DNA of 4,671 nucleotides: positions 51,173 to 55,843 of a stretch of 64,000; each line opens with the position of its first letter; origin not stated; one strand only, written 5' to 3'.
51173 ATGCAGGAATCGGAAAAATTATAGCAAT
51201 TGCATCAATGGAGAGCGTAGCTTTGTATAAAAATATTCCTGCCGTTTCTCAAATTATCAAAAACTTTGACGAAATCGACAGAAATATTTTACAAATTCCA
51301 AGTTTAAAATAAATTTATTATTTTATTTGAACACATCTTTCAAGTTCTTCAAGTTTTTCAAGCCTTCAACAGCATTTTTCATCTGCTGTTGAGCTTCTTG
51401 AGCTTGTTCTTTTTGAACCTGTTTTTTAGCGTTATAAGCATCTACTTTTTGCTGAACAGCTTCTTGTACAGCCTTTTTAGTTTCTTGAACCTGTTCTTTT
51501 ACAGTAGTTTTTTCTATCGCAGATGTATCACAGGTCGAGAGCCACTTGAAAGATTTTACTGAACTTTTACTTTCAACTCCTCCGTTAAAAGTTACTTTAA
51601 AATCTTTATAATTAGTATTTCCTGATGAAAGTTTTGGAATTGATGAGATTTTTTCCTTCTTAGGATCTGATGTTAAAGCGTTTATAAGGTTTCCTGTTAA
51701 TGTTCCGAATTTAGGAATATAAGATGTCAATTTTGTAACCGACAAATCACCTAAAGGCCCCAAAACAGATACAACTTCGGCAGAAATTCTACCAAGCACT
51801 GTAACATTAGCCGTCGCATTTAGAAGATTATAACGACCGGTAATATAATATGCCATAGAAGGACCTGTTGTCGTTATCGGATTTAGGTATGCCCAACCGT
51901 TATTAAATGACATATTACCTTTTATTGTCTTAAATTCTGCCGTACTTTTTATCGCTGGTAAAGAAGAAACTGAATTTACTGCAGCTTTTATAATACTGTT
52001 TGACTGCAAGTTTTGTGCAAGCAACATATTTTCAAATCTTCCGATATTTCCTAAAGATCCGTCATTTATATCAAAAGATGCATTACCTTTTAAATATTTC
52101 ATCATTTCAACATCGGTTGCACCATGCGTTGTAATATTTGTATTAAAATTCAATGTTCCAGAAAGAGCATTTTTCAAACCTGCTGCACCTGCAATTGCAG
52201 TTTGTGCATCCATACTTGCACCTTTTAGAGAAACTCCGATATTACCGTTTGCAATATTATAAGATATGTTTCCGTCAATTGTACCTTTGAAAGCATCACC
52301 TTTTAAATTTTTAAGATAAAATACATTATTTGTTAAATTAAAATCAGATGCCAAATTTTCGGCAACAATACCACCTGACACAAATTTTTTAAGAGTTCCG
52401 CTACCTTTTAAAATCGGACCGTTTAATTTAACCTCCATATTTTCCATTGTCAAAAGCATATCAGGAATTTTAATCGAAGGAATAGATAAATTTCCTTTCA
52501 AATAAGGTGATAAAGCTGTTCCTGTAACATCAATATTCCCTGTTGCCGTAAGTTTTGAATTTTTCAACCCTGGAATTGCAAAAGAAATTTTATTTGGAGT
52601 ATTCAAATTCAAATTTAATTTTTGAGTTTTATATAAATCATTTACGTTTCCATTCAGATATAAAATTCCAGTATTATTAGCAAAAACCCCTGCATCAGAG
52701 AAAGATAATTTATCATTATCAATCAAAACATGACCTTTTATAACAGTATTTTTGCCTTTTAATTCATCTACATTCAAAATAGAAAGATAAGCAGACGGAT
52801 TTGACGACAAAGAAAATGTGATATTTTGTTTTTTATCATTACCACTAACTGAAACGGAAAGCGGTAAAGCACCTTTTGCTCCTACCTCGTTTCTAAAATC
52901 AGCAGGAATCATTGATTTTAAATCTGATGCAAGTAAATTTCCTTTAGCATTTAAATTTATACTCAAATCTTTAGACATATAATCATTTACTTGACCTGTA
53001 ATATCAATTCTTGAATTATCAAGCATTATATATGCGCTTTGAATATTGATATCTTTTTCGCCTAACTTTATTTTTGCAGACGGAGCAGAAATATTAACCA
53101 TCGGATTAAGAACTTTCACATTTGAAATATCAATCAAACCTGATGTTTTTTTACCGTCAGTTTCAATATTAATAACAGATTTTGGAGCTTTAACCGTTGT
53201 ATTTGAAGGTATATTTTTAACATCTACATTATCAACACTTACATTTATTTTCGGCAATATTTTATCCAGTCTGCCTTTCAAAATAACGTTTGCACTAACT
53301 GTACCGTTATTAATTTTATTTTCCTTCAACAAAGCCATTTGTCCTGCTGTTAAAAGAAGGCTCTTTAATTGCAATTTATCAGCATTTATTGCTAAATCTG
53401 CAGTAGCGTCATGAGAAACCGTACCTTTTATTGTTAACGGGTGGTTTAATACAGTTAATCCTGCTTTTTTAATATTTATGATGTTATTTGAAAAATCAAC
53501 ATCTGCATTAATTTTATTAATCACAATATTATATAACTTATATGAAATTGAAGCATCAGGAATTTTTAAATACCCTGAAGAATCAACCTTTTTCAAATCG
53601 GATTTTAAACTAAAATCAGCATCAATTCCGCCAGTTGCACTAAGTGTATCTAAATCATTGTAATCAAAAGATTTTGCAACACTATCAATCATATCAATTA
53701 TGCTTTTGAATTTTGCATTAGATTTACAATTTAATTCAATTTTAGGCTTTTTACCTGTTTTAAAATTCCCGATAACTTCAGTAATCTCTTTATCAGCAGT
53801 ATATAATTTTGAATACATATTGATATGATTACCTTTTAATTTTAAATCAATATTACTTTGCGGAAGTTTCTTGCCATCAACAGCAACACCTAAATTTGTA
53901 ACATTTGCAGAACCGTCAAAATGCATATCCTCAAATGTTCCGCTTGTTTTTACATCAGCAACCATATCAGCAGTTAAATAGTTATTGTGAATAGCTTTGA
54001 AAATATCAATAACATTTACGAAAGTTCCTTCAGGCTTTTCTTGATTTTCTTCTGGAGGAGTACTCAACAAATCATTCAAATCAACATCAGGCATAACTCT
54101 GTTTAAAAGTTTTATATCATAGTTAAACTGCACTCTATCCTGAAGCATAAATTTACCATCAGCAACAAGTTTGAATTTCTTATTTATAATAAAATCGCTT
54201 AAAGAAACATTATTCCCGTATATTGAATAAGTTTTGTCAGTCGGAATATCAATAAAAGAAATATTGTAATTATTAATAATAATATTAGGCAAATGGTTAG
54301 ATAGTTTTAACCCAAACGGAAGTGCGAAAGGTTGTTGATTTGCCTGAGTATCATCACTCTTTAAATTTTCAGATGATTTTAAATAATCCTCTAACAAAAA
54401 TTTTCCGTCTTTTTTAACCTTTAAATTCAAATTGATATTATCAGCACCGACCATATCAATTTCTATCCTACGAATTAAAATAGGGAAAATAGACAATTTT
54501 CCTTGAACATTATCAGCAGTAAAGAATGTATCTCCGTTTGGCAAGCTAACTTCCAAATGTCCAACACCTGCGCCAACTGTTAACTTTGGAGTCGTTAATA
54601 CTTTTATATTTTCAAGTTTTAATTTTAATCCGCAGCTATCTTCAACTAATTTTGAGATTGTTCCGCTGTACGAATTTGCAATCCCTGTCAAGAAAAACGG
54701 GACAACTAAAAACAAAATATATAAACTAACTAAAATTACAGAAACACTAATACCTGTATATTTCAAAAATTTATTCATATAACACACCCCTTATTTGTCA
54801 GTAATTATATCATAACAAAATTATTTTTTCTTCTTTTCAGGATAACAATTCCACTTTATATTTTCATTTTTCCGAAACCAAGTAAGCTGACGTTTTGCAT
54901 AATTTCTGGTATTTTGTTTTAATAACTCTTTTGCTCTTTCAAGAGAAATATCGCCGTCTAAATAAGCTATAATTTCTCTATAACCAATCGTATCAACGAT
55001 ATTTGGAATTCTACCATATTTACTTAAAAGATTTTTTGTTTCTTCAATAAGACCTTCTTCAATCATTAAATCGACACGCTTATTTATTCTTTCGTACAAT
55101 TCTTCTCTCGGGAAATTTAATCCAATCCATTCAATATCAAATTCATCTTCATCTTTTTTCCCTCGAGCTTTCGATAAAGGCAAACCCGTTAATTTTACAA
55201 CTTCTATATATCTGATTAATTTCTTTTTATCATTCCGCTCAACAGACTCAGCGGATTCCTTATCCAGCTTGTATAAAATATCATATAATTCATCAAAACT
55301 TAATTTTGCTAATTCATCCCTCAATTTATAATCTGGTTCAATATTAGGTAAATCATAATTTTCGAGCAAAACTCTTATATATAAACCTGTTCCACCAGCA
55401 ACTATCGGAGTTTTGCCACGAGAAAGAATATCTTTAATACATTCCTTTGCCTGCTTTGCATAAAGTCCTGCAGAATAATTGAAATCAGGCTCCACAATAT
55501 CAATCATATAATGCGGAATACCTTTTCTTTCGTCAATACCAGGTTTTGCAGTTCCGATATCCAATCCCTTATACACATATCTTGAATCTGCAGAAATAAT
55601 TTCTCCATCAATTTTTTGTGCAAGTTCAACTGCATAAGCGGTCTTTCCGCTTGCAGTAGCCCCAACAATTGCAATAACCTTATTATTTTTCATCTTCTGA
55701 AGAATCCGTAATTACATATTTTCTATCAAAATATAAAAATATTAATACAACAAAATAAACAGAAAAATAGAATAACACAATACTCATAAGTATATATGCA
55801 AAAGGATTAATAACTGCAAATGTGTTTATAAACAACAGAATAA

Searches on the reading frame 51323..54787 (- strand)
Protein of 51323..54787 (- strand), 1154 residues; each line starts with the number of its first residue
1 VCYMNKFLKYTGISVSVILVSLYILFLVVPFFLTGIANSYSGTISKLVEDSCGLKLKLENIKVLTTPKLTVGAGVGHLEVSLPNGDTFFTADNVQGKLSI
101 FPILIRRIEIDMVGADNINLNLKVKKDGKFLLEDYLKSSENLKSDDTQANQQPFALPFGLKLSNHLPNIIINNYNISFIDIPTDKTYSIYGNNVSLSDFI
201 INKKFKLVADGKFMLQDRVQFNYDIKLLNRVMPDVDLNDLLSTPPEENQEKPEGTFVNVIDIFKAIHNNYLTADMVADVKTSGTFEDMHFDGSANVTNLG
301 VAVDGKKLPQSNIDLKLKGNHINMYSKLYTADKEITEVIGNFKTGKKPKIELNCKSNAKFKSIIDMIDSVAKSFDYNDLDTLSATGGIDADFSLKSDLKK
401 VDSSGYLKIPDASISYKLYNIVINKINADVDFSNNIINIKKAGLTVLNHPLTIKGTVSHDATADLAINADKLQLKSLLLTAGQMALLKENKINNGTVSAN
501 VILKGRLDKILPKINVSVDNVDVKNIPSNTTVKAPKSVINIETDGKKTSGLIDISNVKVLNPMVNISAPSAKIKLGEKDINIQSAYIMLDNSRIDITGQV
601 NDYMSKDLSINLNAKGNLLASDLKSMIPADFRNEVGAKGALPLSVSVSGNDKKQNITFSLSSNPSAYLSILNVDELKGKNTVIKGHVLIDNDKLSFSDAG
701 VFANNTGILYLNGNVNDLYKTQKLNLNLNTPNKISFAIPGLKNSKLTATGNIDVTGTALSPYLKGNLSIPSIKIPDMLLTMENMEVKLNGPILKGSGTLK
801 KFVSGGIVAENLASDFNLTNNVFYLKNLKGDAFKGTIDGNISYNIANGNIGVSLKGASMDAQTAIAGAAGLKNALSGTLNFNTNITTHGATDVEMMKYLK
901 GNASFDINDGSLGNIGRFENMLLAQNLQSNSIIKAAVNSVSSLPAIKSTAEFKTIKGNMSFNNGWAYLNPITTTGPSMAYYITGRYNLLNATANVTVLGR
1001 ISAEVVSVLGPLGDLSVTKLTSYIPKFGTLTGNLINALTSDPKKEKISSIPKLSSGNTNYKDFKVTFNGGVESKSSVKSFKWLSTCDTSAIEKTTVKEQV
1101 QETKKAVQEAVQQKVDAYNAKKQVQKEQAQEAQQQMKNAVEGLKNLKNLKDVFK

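Call 74: search_protein_families(library=pfam, proteins=[window:51323-54787:-], max_evalue=0.000001)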
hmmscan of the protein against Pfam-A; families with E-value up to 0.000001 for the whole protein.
window:51323-54787:- (1154 aa): 2 families
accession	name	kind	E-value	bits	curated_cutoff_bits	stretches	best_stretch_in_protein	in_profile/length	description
PF13116.12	YhdP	-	2.2e-12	46.2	46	1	336-1013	588-1182/1224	YhdP protein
PF05170.20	AsmA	-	4.8e-12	45.9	29.8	1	4-198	1-191/607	AsmA family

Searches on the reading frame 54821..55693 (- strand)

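Call 74: search_protein_families(library=pfam, proteins=[window:54821-55693:-], max_evalue=0.000001)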
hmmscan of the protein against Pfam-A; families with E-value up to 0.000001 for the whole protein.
window:54821-55693:- (290 aa): 2 families
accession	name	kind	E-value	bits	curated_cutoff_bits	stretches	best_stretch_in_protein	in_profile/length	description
PF01715.23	IPPT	-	2e-81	273.7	23.6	1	40-275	2-242/243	IPP transferase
PF01745.22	IPT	-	7e-09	35.9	20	0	5-60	2-57/233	Isopentenyl transferase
